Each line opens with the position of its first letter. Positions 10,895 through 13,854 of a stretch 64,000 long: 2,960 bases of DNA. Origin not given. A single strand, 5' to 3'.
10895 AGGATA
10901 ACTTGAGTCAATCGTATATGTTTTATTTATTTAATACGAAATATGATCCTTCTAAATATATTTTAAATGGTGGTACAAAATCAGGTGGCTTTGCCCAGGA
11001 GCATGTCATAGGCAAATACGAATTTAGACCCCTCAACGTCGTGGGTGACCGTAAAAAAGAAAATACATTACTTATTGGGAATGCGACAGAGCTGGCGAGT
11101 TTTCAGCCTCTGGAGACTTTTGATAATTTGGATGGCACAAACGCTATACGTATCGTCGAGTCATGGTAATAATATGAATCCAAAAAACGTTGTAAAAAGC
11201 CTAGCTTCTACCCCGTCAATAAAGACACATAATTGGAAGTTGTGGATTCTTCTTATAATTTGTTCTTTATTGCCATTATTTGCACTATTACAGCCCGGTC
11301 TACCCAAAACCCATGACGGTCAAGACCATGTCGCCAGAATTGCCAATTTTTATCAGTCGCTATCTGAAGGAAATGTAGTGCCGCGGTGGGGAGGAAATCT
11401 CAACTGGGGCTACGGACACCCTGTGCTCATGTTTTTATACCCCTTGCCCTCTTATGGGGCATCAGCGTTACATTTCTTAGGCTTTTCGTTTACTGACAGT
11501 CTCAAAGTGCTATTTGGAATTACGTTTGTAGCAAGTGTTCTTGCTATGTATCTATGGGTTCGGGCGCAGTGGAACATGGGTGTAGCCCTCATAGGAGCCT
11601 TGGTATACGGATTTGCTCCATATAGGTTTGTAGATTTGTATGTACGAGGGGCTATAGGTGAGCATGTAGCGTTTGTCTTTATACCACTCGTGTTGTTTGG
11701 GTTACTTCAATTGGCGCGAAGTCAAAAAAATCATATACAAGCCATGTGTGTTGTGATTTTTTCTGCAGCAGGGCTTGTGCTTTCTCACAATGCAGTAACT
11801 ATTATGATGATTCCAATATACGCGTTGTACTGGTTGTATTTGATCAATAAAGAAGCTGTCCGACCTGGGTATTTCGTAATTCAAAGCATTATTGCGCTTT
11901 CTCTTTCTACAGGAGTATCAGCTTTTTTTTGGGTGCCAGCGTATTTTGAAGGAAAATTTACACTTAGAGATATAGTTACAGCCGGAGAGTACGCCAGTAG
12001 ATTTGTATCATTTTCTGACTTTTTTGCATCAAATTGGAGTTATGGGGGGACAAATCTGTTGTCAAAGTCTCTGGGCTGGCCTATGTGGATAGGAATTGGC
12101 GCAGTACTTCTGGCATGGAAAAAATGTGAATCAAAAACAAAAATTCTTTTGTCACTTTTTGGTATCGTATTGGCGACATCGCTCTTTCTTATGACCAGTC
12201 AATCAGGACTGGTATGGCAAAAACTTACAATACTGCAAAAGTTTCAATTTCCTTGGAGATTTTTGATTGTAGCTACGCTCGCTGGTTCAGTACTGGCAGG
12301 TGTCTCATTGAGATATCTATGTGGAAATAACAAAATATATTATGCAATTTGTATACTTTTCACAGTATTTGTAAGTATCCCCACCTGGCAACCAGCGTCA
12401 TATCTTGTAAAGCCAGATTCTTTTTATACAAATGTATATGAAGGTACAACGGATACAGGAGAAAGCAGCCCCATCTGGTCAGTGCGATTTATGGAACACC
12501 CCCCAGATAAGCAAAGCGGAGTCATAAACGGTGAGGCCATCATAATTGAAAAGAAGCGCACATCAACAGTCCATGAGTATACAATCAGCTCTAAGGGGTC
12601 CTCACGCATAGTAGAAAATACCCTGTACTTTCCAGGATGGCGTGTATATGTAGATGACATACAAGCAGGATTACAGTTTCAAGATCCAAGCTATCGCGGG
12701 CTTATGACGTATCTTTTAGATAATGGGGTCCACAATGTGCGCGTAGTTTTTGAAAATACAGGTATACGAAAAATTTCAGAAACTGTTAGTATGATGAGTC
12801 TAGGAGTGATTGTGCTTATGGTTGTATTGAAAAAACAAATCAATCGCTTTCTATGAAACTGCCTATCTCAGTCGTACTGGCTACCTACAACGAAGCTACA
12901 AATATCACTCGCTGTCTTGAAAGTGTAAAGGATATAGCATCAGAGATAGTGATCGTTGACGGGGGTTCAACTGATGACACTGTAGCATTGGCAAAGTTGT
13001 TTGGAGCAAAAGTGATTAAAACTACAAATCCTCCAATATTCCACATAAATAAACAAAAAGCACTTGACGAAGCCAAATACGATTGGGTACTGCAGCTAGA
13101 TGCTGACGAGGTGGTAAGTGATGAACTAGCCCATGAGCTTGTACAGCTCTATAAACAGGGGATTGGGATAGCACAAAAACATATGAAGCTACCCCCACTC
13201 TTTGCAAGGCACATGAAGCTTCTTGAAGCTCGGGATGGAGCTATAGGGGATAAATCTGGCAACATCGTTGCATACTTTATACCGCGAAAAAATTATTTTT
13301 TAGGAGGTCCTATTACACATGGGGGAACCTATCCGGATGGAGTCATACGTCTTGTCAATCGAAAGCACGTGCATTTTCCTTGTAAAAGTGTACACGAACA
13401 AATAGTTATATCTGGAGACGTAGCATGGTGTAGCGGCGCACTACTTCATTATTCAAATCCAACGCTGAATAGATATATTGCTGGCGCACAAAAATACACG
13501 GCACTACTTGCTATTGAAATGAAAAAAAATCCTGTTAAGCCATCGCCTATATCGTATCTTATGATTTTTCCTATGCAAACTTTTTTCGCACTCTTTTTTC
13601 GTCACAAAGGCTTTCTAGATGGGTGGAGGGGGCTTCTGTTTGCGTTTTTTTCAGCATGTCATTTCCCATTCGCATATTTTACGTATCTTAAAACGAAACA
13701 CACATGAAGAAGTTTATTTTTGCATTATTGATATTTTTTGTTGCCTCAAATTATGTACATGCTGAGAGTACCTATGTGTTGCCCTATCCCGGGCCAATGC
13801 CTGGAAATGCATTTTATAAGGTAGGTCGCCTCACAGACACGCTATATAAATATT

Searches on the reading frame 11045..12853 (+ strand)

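Call 34: search_protein_families(library=pfam, proteins=[window:11045-12853:+], max_evalue=0.01)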
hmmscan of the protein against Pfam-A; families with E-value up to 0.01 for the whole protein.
window:11045-12853:+ (603 aa): 1 family
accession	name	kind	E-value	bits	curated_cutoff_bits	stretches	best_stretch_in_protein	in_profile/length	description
PF10131.15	PTPS_related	-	0.0037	16.2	26.4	1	133-458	6-317/621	6-pyruvoyl-tetrahydropterin synthase related domain; membrane protein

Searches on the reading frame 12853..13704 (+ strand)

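Call 71: search_protein_families(library=pfam, proteins=[window:12853-13704:+], max_evalue=0.001)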
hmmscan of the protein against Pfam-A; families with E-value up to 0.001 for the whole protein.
window:12853-13704:+ (284 aa): 3 families
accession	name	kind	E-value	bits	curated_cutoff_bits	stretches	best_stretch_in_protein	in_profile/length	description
PF00535.33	Glycos_transf_2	-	2.3e-20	73.6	23.3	1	6-103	1-107/168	Glycosyl transferase family 2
PF13641.12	Glyco_tranf_2_3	-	8.4e-05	23.1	27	1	5-110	3-121/230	Glycosyltransferase like family 2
PF13704.12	Glyco_tranf_2_4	-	0.00014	22.7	27.5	1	13-88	2-84/98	Glycosyl transferase family 2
